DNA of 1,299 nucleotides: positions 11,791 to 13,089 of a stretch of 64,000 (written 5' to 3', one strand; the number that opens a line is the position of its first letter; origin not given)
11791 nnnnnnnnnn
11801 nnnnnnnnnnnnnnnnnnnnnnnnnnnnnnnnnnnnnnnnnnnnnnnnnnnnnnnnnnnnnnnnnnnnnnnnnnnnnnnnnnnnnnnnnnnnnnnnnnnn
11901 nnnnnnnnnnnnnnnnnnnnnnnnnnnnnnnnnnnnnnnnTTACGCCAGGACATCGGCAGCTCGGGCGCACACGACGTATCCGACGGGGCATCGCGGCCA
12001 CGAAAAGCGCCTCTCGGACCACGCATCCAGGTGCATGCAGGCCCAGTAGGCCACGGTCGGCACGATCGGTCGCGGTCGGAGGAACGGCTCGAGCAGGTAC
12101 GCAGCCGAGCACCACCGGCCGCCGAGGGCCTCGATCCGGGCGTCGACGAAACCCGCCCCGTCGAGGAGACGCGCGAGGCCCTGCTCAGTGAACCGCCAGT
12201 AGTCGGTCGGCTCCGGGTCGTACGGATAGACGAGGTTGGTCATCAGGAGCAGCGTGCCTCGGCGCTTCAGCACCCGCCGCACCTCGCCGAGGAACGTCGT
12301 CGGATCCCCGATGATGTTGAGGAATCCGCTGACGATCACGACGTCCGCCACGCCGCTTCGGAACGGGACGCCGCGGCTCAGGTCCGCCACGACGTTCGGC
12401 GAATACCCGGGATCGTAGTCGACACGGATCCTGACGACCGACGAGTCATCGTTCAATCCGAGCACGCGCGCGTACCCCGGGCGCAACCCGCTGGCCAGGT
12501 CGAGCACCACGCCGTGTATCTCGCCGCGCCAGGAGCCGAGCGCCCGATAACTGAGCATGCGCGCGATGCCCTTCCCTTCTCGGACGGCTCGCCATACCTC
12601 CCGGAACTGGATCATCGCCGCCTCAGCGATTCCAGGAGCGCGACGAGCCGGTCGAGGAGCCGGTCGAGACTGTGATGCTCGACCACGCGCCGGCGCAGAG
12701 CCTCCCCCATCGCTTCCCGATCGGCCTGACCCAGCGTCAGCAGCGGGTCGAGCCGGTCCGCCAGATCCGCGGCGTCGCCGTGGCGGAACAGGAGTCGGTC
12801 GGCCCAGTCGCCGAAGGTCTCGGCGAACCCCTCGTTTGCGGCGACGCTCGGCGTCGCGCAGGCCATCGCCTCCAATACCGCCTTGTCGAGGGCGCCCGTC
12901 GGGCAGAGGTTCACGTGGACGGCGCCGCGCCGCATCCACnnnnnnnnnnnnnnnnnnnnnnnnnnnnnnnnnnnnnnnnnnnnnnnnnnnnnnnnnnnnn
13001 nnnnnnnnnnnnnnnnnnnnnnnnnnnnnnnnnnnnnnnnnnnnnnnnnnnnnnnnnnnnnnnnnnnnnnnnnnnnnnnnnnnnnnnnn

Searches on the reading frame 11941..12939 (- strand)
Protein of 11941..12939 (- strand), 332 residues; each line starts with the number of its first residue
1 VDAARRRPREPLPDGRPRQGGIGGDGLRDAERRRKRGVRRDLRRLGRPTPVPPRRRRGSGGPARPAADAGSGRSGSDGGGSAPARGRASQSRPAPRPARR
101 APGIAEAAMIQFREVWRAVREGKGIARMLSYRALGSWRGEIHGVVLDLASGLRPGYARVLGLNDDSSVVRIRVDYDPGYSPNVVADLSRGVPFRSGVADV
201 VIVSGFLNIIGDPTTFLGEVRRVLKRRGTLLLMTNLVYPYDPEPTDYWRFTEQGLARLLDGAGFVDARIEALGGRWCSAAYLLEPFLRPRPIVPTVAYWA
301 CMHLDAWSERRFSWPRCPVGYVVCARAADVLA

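Call 31: search_protein_families(library=pfam, proteins=[window:11941-12939:-], max_evalue=0.001)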
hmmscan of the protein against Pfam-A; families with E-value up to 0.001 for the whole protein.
window:11941-12939:- (332 aa): 1 family
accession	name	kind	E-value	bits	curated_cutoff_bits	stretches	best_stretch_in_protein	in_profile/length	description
PF08241.18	Methyltransf_11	-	3.5e-07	31.2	21.2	1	157-231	19-94/95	Methyltransferase domain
